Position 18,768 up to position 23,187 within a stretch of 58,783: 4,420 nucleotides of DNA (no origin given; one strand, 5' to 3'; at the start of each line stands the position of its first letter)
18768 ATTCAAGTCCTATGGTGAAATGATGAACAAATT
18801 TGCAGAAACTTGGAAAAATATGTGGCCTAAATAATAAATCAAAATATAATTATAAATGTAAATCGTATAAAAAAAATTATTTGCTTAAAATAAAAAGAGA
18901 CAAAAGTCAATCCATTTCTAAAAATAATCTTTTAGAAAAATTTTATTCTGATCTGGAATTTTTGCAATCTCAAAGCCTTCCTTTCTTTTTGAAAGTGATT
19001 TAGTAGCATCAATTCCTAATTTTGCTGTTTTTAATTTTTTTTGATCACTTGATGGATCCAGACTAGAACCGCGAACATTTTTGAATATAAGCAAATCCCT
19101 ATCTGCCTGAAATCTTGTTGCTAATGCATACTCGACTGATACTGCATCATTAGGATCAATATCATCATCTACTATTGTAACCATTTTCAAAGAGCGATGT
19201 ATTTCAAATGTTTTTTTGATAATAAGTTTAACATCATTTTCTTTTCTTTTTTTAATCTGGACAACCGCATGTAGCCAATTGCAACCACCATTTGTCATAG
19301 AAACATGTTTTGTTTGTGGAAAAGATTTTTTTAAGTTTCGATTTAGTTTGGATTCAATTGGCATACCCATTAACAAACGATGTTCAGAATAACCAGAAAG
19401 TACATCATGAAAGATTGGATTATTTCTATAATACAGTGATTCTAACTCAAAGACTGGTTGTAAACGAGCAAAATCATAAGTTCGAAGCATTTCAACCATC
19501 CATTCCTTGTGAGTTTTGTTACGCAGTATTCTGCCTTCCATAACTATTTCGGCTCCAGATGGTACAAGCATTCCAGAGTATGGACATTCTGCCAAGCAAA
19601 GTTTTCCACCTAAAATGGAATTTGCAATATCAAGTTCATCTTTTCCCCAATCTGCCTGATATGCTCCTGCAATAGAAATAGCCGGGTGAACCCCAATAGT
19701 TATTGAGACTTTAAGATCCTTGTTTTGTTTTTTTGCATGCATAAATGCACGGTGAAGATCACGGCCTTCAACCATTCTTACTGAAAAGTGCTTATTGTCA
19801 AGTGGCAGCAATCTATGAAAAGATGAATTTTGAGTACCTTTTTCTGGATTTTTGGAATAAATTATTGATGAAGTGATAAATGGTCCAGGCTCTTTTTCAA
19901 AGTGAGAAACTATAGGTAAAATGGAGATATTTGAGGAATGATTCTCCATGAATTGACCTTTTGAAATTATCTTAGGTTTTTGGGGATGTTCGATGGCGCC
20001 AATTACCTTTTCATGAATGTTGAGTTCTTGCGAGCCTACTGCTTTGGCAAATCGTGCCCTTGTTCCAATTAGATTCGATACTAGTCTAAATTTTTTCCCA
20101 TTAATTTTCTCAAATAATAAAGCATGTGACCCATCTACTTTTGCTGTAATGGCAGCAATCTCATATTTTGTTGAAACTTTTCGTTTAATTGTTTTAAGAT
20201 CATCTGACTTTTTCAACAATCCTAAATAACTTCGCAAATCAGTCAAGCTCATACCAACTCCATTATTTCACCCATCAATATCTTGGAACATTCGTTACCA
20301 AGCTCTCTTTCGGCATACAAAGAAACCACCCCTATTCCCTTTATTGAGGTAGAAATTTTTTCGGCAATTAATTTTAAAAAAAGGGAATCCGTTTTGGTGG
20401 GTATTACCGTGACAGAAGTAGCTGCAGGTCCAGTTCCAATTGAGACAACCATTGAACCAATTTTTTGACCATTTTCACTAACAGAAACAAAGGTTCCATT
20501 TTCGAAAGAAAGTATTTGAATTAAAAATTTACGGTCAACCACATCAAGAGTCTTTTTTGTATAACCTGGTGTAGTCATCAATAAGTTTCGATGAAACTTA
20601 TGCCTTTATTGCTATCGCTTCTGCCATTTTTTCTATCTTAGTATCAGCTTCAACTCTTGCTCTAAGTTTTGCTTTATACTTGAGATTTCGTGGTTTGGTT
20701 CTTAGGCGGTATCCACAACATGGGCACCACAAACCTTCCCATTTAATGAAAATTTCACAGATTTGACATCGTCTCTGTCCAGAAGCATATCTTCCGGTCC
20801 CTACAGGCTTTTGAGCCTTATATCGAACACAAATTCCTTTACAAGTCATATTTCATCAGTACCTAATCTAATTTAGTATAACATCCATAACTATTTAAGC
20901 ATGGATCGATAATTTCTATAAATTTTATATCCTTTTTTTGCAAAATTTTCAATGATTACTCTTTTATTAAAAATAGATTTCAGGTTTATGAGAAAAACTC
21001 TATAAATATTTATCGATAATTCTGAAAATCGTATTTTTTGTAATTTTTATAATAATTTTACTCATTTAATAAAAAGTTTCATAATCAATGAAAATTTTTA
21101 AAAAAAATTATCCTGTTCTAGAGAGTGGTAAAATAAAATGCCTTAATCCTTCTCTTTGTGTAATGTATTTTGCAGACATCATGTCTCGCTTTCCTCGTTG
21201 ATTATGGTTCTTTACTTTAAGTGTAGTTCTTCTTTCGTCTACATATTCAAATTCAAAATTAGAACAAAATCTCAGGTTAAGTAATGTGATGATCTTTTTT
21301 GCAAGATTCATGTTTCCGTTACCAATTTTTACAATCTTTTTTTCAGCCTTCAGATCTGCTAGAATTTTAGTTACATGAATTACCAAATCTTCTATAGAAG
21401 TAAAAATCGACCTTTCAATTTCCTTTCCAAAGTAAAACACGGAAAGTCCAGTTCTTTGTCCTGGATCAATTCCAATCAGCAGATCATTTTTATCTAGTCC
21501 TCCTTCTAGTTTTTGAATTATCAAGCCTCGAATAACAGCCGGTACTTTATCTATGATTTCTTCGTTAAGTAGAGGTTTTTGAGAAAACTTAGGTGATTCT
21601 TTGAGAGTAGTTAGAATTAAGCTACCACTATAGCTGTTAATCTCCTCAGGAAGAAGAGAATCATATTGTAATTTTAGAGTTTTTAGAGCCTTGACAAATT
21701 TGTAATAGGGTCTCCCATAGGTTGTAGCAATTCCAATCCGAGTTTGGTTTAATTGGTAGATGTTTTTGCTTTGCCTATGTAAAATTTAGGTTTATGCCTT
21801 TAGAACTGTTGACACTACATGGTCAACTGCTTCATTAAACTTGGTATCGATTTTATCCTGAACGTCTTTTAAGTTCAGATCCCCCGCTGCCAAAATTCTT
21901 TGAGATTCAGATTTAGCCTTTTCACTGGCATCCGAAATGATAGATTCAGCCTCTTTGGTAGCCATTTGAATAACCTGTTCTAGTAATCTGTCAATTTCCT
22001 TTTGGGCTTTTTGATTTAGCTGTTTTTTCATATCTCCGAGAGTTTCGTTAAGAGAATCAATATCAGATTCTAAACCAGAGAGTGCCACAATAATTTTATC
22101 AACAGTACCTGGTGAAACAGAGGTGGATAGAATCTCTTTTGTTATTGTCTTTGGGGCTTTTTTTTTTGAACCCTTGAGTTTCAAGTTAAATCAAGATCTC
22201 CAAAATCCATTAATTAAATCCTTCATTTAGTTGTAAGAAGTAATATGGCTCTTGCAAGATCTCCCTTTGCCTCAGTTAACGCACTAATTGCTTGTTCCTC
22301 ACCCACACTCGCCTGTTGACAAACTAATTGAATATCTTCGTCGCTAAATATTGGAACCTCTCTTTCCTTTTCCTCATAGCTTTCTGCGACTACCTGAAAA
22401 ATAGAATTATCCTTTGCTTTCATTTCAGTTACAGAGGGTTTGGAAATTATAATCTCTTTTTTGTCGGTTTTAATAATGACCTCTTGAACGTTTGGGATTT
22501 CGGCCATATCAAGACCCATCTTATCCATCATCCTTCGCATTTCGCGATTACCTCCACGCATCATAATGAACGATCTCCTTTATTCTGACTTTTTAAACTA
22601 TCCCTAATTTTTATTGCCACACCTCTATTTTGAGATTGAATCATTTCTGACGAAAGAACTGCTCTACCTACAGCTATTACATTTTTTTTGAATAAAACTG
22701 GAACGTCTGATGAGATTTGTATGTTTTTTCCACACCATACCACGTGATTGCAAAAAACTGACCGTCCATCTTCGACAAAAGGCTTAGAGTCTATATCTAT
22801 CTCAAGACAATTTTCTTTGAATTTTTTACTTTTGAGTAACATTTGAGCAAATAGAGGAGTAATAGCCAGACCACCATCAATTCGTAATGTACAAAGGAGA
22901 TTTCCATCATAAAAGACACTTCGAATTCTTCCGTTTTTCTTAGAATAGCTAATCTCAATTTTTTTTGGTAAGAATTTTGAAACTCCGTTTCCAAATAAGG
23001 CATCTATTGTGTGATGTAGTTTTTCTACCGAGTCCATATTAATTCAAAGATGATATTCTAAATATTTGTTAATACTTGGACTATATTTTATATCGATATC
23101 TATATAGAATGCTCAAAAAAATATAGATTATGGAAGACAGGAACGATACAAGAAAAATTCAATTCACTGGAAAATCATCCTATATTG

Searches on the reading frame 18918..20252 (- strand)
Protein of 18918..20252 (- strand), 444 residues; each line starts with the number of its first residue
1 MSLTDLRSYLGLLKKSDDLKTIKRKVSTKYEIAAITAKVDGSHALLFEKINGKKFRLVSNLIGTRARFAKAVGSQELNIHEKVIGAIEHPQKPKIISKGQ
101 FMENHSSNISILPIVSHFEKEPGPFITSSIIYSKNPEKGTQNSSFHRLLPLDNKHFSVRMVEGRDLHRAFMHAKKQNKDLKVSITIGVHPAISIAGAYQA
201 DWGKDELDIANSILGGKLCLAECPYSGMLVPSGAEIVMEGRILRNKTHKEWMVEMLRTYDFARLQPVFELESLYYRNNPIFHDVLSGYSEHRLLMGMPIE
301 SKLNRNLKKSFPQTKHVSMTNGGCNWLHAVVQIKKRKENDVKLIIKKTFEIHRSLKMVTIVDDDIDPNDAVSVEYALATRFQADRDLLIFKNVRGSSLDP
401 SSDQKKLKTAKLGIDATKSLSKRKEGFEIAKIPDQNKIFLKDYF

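Call 32: search_protein_families(library=pfam, proteins=[window:18918-20252:-], max_evalue=0.001)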
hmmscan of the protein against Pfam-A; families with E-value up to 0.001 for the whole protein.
window:18918-20252:- (444 aa): 3 families
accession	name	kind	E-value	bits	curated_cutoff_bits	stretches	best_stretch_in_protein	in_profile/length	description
PF01977.22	UbiD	-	2.4e-46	158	23.3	1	102-287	16-204/206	3-octaprenyl-4-hydroxybenzoate carboxy-lyase Rift-related domain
PF20696.2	UbiD_C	-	1.1e-31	110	24.2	1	293-416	2-127/127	3-octaprenyl-4-hydroxybenzoate carboxy-lyase C-terminal domain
PF20695.2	UbiD_N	-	2.2e-19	69.8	24.3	1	11-85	2-76/78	3-octaprenyl-4-hydroxybenzoate carboxy-lyase N-terminal domain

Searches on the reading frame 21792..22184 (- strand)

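Call 29: search_protein_families(library=pfam, proteins=[window:21792-22184:-], max_evalue=0.001)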
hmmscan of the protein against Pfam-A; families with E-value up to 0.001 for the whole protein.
window:21792-22184:- (130 aa): 1 family
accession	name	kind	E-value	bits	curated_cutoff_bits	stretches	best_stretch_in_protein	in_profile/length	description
PF05135.19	Phage_connect_1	-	0.0006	20.6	21.2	0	47-125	2-62/101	Phage gp6-like head-tail connector protein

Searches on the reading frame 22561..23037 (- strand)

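Call 29: search_protein_families(library=pfam, proteins=[window:22561-23037:-], max_evalue=0.001)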
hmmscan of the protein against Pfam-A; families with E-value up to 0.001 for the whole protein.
window:22561-23037:- (158 aa): 2 families
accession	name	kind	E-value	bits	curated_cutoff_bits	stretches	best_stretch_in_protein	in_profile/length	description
PF14810.12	TGT_C2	-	1.4e-08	35.3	25.3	1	13-69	9-67/72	Patch-forming domain C2 of tRNA-guanine transglycosylase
PF01472.26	PUA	-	1.7e-08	34.7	24.8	1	79-147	4-73/74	PUA domain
